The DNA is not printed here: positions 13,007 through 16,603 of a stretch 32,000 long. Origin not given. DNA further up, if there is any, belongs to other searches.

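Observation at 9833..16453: Opp/Dpp-family ABC importer compressed into three genes, with the substrate-binding protein fused to a permease through an extra linker helix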

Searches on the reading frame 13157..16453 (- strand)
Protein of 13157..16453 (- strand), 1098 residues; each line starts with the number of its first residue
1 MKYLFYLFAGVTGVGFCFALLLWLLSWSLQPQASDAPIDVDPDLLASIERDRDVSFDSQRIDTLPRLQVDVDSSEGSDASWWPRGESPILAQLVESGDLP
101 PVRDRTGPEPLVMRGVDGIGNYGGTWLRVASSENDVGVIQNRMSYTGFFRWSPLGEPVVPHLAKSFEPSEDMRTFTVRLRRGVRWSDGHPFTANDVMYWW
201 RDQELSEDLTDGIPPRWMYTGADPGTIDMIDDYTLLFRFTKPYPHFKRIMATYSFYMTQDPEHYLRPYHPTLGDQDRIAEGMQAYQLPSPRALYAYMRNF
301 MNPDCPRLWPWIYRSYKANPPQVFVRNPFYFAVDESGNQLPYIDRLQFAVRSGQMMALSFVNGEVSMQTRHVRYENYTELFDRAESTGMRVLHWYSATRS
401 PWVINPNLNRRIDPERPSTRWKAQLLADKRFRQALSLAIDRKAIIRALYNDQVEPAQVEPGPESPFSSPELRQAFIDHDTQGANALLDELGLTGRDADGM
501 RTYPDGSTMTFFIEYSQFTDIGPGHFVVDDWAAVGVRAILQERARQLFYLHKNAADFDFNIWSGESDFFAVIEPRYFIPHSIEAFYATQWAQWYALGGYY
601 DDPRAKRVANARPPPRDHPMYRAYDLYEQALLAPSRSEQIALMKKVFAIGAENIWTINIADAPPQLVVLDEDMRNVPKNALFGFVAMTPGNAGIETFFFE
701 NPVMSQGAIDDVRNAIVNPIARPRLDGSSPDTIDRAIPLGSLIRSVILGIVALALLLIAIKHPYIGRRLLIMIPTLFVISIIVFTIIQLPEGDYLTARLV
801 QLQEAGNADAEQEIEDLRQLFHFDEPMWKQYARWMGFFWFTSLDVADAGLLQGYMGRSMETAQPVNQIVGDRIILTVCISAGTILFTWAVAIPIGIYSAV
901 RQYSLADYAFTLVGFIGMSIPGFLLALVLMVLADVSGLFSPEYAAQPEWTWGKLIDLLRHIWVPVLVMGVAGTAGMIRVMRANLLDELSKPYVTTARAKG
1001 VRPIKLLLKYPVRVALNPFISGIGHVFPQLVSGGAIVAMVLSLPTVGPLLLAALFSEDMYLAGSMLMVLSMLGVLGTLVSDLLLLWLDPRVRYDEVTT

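Call 3: search_protein_families(library=pfam, proteins=[window:13157-16453:-], max_evalue=0.01)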
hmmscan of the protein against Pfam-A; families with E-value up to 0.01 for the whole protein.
window:13157-16453:- (1098 aa): 3 families
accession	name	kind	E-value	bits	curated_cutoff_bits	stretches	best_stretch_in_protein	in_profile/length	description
PF00496.27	SBP_bac_5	-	2.2e-48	165.7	32.4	1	158-567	2-349/368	Bacterial extracellular solute-binding proteins, family 5 Middle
PF00528.27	BPD_transp_1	-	3.3e-25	89.3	26.4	1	891-1092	1-183/184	Binding-protein-dependent transport system inner membrane component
PF19300.4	BPD_transp_1_N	-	1.8e-05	25.4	23.8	1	764-879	4-113/114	Binding-prot-dependent transport system membrane comp, N-term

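Call 4: search_protein_families(library=ncbifam, proteins=[window:13157-16453:-], max_evalue=0.01)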
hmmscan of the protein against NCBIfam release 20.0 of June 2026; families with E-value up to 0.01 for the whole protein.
window:13157-16453:- (1098 aa): 22 families
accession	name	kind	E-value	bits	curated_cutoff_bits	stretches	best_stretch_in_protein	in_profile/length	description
NF045472.1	Opp4B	equivalog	1.6e-56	192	450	1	764-1092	4-319/319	oligopeptide ABC transporter permease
NF045470.1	Opp2B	equivalog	4e-50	170.7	350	1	768-1092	1-300/300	nickel ABC transporter permease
TIGR02789.1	nickel_nikB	equivalog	2.2e-42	145.6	447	1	764-1095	4-310/314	nickel ABC transporter permease subunit NikB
NF045469.1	Opp1B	equivalog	7.1e-42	144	380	1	763-1092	3-307/307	nickel/cobalt ABC transporter permease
NF011661.0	PRK15081.1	equivalog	6.7e-36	124.3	463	1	764-1093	4-305/306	glutathione ABC transporter permease GsiC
NF045471.1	Opp3B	equivalog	2.3e-34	119.2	480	1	764-1093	4-304/308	oligopeptide ABC transporter permease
NF007677.0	PRK10352.1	equivalog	2.8e-34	118.6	433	1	764-1095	4-310/314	nickel ABC transporter permease subunit NikB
NF007008.0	PRK09471.1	equivalog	1.8e-30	106.5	388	1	764-1093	4-306/306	oligopeptide ABC transporter permease OppB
NF011712.0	PRK15133.1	subfamily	3.4e-29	101.9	445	1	814-1094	86-362/364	microcin C ABC transporter permease YejB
NF008161.0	PRK10914.1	equivalog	4.3e-29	101.7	590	2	952-1093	196-337/339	dipeptide ABC transporter permease DppB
NF045467.1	Opp4A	equivalog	2.4e-20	72.3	650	2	412-564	300-457/556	oligopeptide ABC transporter substrate-binding protein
NF043081.1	MMSYN1_0165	equivalog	9.4e-20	71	350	1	859-1093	161-386/388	oligopeptide ABC transporter permease OppB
NF011690.0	PRK15110.1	equivalog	5.8e-19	68.7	432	2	949-1083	171-305/321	putrescine export ABC transporter permease SapB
TIGR02294.1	nickel_nikA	equivalog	4.8e-17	61.7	393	2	141-196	32-86/501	nickel ABC transporter substrate-binding protein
TIGR04028.1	SBP_KPN_01854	hypoth_equivalog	3.6e-15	55.5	468.5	2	420-537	261-376/509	TIGR04028 family ABC transporter substrate-binding protein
NF007287.0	PRK09755.1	equivalog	0.00089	18.2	1098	1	158-201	76-119/535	ABC transporter substrate-binding protein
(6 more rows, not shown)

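Call 10: find_homologous_proteins(query=window:13157-16453:-, max_evalue=1e-10)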
Query window:13157-16453:- (1098 aa): 2517 proteins with E <= 1e-10 among 8000 candidates; the best 120 are listed.
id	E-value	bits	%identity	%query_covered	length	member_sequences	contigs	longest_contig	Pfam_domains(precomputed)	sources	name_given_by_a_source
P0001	0.0e+0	2546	100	100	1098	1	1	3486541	PF19300.5,PF00528.28,PF00496.28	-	-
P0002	0.0e+0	1653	64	100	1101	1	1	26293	PF19300.5,PF00528.28,PF00496.28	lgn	-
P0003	0.0e+0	1625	63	100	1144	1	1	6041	PF19300.5,PF00528.28,PF00496.28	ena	-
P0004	0.0e+0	1619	63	97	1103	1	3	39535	PF19300.5,PF00528.28,PF00496.28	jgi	jgi:ABC-type dipeptide/oligopeptide/nickel transport system permease component/ABC-type transport sy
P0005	0.0e+0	1607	64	95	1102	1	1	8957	PF19300.5,PF00528.28,PF00496.28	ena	-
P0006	0.0e+0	1564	63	96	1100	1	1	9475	PF19300.5,PF00528.28,PF00496.28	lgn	-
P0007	0.0e+0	1556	61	100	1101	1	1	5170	PF19300.5,PF00528.28,PF00496.28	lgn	-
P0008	0.0e+0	1555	60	99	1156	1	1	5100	PF19300.5,PF00528.28,PF00496.28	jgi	jgi:ABC-type dipeptide/oligopeptide/nickel transport system permease component/ABC-type transport sy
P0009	0.0e+0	1549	61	100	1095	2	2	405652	PF19300.5,PF00528.28,PF00496.28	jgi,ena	-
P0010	0.0e+0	1548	60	100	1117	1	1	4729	PF00528.28,PF00496.28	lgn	-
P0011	0.0e+0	1545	61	100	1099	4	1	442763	PF00528.28,PF00496.28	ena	-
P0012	0.0e+0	1542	61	98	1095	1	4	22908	PF00528.28,PF00496.28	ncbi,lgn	-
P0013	0.0e+0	1541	60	100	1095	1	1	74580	PF00528.28,PF00496.28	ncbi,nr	ncbi:MAG: ABC transporter permease subunit [Phycisphaerae bacterium]|nr:ABC transporter permease sub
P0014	0.0e+0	1529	60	99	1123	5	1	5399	PF19300.5,PF00528.28,PF00496.28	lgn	-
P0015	0.0e+0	1522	59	99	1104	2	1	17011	PF00528.28,PF00496.28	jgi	jgi:ABC-type dipeptide/oligopeptide/nickel transport system permease component/ABC-type transport sy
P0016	0.0e+0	1519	60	99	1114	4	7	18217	PF19300.5,PF00528.28,PF00496.28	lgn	-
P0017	0.0e+0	1518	60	99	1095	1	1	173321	PF00528.28,PF00496.28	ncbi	-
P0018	0.0e+0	1503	59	100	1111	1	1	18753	PF19300.5,PF00528.28,PF00496.28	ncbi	-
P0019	0.0e+0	1501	60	98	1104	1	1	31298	PF00528.28,PF00496.28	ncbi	-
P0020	0.0e+0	1497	59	100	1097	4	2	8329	PF00528.28,PF00496.28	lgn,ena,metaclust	metaclust:\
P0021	0.0e+0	1496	58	99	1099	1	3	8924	PF00528.28,PF00496.28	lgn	-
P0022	0.0e+0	1489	59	99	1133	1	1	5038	PF19300.5,PF00528.28,PF00496.28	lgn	-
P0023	0.0e+0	1488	59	97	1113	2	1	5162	PF00528.28,PF00496.28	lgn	-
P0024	0.0e+0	1486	59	97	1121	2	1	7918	PF00528.28,PF00496.28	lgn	-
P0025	0.0e+0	1485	58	100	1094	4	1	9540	PF00528.28,PF00496.28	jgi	-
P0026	0.0e+0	1484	58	100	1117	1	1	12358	PF00528.28,PF00496.28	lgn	-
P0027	0.0e+0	1483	59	97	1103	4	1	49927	PF00528.28,PF00496.28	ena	-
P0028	0.0e+0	1483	58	97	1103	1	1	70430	PF00528.28,PF00496.28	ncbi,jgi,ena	jgi:ABC-type dipeptide/oligopeptide/nickel transport system permease component/ABC-type transport sy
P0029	0.0e+0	1482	59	97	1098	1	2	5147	PF00528.28,PF00496.28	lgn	-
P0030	0.0e+0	1481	59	99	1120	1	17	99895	PF00528.28,PF00496.28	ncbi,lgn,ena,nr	ncbi:MAG: ABC transporter permease subunit [Rubrivivax sp.]|nr:ABC transporter permease subunit [Rub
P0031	0.0e+0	1478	60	99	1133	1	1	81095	PF00528.28,PF00496.28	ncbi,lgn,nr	ncbi:MAG: ABC transporter permease subunit [Phycisphaera sp.]|nr:ABC transporter permease subunit [P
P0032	0.0e+0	1477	58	99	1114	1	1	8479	PF00528.28,PF00496.28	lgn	-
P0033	0.0e+0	1476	59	99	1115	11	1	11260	PF19300.5,PF00528.28,PF00496.28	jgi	jgi:ABC-type dipeptide/oligopeptide/nickel transport system permease component/ABC-type transport sy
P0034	0.0e+0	1476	60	99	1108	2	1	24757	PF19300.5,PF00528.28,PF00496.28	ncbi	-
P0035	0.0e+0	1474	57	100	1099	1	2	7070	PF00528.28,PF00496.28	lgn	-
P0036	0.0e+0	1474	58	99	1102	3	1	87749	PF00528.28,PF00496.28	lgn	-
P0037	0.0e+0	1473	58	98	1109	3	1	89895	PF00528.28,PF00496.28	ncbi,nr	ncbi:MAG: ABC transporter permease subunit [Phycisphaerae bacterium]|nr:ABC transporter permease sub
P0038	0.0e+0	1470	60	98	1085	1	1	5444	PF19300.5,PF00528.28,PF00496.28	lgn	-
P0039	0.0e+0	1467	61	94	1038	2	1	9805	PF00528.28,PF00496.28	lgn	-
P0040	0.0e+0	1467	58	98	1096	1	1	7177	PF00528.28,PF00496.28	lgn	-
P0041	0.0e+0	1467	59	98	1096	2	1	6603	PF00528.28,PF00496.28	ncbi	ncbi:MAG: ABC transporter substrate-binding protein [Planctomycetota bacterium]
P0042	0.0e+0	1465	59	99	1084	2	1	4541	PF00528.28,PF00496.28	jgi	-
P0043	0.0e+0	1463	58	99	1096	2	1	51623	PF00528.28,PF00496.28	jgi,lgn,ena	-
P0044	0.0e+0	1463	59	97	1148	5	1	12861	PF00528.28,PF00496.28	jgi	jgi:ABC-type dipeptide/oligopeptide/nickel transport system permease component/ABC-type transport sy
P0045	0.0e+0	1463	59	99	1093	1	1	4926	PF00528.28,PF00496.28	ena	-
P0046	0.0e+0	1462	57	100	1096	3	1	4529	PF00528.28,PF00496.28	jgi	jgi:ABC-type dipeptide/oligopeptide/nickel transport system permease component/ABC-type transport sy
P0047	0.0e+0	1459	60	95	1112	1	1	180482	PF00528.28,PF00496.28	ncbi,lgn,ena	-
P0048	0.0e+0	1457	59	99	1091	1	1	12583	PF00528.28,PF00496.28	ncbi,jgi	-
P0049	0.0e+0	1456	58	97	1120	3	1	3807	PF00528.28,PF00496.28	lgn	-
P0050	0.0e+0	1455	57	99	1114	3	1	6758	PF00528.28,PF00496.28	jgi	-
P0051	0.0e+0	1454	57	99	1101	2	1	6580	PF00528.28,PF00496.28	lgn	-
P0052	0.0e+0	1453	57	98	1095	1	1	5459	PF00528.28,PF00496.28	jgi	jgi:peptide/nickel transport system permease protein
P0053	0.0e+0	1453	58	98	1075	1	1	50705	PF00528.28,PF00496.28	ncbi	-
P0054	0.0e+0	1450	59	98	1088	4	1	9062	PF00528.28,PF00496.28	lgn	-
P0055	0.0e+0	1449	57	97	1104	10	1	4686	PF00528.28,PF00496.28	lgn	-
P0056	0.0e+0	1449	59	98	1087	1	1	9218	PF00528.28,PF00496.28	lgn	-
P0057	0.0e+0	1448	60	96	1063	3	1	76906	PF19300.5,PF00528.28,PF00496.28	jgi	-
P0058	0.0e+0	1448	58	100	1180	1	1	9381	PF00528.28,PF00496.28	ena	-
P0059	0.0e+0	1444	57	99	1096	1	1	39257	PF00528.28,PF00496.28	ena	-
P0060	0.0e+0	1444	57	98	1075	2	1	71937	PF00528.28,PF00496.28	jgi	jgi:ABC-type dipeptide/oligopeptide/nickel transport system permease component/ABC-type transport sy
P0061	0.0e+0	1441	58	99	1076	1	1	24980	PF00528.28,PF00496.28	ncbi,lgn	-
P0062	0.0e+0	1441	57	98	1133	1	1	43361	PF00528.28,PF00496.28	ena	-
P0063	0.0e+0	1438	58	95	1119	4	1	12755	PF19300.5,PF00528.28,PF00496.28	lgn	-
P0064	0.0e+0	1438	59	97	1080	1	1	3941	PF00528.28,PF00496.28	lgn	-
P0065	0.0e+0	1435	58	98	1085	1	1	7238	PF00528.28,PF00496.28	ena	-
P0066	0.0e+0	1435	57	100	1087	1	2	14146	PF00528.28,PF00496.28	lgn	-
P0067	0.0e+0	1434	58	99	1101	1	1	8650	PF00528.28,PF00496.28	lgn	-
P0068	0.0e+0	1433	57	99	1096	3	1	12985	PF00528.28,PF00496.28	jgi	-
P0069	0.0e+0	1431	58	99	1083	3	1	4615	PF00528.28,PF00496.28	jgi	jgi:ABC-type dipeptide/oligopeptide/nickel transport system permease component/ABC-type transport sy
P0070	0.0e+0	1430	58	100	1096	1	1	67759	PF00528.28,PF00496.28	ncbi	ncbi:MAG: ABC transporter substrate-binding protein [Phycisphaerales bacterium]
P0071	0.0e+0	1428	57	99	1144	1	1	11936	PF00528.28,PF00496.28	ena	-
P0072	0.0e+0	1427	57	99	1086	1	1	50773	PF00528.28,PF00496.28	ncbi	-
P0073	0.0e+0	1426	57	97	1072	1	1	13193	PF00528.28,PF00496.28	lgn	-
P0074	0.0e+0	1423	57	97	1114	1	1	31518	PF00528.28,PF00496.28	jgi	jgi:ABC-type dipeptide/oligopeptide/nickel transport system permease component/ABC-type transport sy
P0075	0.0e+0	1423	58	98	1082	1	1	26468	PF00528.28,PF00496.28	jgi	jgi:ABC-type dipeptide/oligopeptide/nickel transport system permease component/ABC-type transport sy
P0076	0.0e+0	1422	57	99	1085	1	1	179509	PF19300.5,PF00528.28,PF00496.28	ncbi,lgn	ncbi:MAG: ABC transporter substrate-binding protein [Planctomycetota bacterium]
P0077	0.0e+0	1422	57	98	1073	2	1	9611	PF00528.28,PF00496.28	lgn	-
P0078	0.0e+0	1421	58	98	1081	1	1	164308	PF00528.28,PF00496.28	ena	-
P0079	0.0e+0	1421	58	98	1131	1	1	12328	PF19300.5,PF00528.28,PF00496.28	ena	-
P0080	0.0e+0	1419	58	100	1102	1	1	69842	PF00528.28,PF00496.28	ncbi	-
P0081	0.0e+0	1418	55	99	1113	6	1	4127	PF00528.28,PF00496.28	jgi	jgi:ABC-type dipeptide/oligopeptide/nickel transport system permease component/ABC-type transport sy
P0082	0.0e+0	1417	56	97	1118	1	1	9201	PF00528.28,PF00496.28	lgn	-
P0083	0.0e+0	1417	56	99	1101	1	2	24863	PF00528.28,PF00496.28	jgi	-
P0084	0.0e+0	1417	58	98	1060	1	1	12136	PF00528.28,PF00496.28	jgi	jgi:ABC-type dipeptide/oligopeptide/nickel transport system permease component/ABC-type transport sy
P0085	0.0e+0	1416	59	95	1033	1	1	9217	PF00528.28,PF00496.28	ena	-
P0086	0.0e+0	1415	58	95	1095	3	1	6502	PF00528.28,PF00496.28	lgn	-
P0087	0.0e+0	1412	58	98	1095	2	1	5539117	PF00528.28,PF00496.28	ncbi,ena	-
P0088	0.0e+0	1411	58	96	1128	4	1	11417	PF00528.28,PF00496.28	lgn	-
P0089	0.0e+0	1411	57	98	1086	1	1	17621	PF00528.28,PF00496.28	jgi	jgi:ABC-type dipeptide/oligopeptide/nickel transport system permease component/ABC-type transport sy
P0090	0.0e+0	1410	58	99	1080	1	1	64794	PF00528.28,PF00496.28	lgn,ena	-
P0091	0.0e+0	1410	59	96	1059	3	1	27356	PF00528.28,PF00496.28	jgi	jgi:ABC-type dipeptide/oligopeptide/nickel transport system permease component/ABC-type transport sy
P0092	0.0e+0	1408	58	96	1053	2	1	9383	PF00528.28,PF00496.28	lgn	-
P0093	0.0e+0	1407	57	98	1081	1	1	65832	PF00528.28,PF00496.28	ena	-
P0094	0.0e+0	1407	57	97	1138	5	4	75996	PF00528.28,PF00496.28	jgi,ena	-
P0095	0.0e+0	1406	57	100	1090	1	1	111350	PF00528.28,PF00496.28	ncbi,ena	-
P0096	0.0e+0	1404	57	95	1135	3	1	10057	PF19300.5,PF00528.28,PF00496.28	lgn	-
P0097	0.0e+0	1403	56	98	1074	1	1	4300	PF00528.28,PF00496.28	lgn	-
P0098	0.0e+0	1403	58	99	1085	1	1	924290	PF00528.28,PF00496.28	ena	-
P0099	0.0e+0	1401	57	99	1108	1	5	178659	PF00528.28,PF00496.28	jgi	jgi:ABC-type dipeptide/oligopeptide/nickel transport system permease component/ABC-type transport sy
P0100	0.0e+0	1401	57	97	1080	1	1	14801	PF00528.28,PF00496.28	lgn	-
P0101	0.0e+0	1400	56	98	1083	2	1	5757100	PF00528.28,PF00496.28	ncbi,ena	-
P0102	0.0e+0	1400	57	98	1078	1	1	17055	PF00528.28,PF00496.28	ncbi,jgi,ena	ncbi:MAG TPA: ABC transporter substrate-binding protein [Tepidisphaeraceae bacterium]|jgi:ABC-type d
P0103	0.0e+0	1396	56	97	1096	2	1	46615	PF00528.28,PF00496.28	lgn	-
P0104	0.0e+0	1396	58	98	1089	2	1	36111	PF19300.5,PF00528.28,PF00496.28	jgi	-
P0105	0.0e+0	1396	57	99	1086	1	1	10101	PF00528.28,PF00496.28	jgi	jgi:ABC-type dipeptide/oligopeptide/nickel transport system permease component/ABC-type transport sy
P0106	0.0e+0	1396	57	97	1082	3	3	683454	PF00528.28,PF00496.28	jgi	jgi:ABC-type dipeptide/oligopeptide/nickel transport system permease component/ABC-type transport sy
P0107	0.0e+0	1391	58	96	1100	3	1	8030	PF19300.5,PF00528.28,PF00496.28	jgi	jgi:ABC-type dipeptide/oligopeptide/nickel transport system permease component/ABC-type transport sy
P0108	0.0e+0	1391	56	97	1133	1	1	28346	PF19300.5,PF00528.28,PF00496.28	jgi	jgi:ABC-type dipeptide/oligopeptide/nickel transport system permease component/ABC-type transport sy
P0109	0.0e+0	1390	56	99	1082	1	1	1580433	PF00528.28,PF00496.28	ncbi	ncbi:MAG: ABC transporter substrate-binding protein [Tepidisphaeraceae bacterium]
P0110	0.0e+0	1390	56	99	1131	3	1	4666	PF00528.28,PF00496.28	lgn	-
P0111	0.0e+0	1389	56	99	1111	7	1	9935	PF19300.5,PF00528.28,PF00496.28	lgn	-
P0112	0.0e+0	1388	56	99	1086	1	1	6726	PF00528.28,PF00496.28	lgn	-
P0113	0.0e+0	1387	57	99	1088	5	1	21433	PF19300.5,PF00528.28,PF00496.28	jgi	jgi:ABC-type dipeptide/oligopeptide/nickel transport system permease component/ABC-type transport sy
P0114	0.0e+0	1386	55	99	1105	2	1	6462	PF19300.5,PF00528.28,PF00496.28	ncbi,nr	ncbi:MAG TPA: ABC transporter substrate-binding protein [Polyangiaceae bacterium]|nr:ABC transporter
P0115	0.0e+0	1385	56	99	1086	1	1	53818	PF00528.28,PF00496.28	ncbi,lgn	-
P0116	0.0e+0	1384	57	100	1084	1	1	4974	PF19300.5,PF00528.28,PF00496.28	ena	-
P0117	0.0e+0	1384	55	99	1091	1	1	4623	PF00528.28,PF00496.28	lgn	-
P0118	0.0e+0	1380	57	99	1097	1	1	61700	PF00528.28,PF00496.28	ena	-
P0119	0.0e+0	1379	56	97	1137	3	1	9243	PF00528.28,PF00496.28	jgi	-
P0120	0.0e+0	1379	58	93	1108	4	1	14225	PF19300.5,PF00528.28,PF00496.28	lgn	-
